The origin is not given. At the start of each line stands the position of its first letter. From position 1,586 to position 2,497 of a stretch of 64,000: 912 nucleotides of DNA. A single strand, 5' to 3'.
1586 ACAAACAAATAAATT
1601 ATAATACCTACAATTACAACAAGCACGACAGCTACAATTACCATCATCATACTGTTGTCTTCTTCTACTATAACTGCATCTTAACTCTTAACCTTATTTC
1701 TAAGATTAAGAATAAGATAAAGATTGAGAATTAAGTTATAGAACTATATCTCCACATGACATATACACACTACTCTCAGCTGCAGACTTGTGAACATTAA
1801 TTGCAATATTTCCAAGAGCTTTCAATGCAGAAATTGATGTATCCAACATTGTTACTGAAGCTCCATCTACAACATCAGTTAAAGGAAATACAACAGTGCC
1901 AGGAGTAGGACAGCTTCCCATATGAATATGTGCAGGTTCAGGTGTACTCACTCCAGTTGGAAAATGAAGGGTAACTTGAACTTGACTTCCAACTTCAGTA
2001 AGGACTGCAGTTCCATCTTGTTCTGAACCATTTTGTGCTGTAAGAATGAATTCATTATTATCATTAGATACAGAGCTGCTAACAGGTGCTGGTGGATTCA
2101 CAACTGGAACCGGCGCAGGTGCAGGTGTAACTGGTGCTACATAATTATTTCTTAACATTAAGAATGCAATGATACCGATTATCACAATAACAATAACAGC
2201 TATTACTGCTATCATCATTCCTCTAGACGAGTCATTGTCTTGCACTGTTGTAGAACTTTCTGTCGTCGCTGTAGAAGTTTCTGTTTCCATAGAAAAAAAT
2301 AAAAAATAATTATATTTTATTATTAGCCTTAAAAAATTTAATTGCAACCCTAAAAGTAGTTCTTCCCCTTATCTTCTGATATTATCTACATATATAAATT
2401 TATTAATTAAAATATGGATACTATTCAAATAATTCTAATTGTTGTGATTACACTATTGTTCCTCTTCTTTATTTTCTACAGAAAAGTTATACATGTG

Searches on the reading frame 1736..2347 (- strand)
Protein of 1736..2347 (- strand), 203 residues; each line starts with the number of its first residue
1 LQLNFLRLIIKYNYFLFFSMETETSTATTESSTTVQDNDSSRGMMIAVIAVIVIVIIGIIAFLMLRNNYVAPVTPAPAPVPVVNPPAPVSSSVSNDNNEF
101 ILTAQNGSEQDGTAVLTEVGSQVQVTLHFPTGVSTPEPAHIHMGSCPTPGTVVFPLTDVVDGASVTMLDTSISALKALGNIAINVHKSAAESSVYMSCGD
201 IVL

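Call 11: search_protein_families(library=pfam, proteins=[window:1736-2347:-], max_evalue=0.001)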
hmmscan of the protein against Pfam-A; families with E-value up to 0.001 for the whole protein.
window:1736-2347:- (203 aa): 2 families
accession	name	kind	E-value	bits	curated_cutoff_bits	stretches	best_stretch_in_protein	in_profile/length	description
PF07452.17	CHRD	-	6.8e-06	27.4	24.1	1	104-189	13-107/117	CHRD domain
PF10661.14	EssA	-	0.00016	22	24.1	1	14-64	96-143/147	WXG100 protein secretion system (Wss), protein EssA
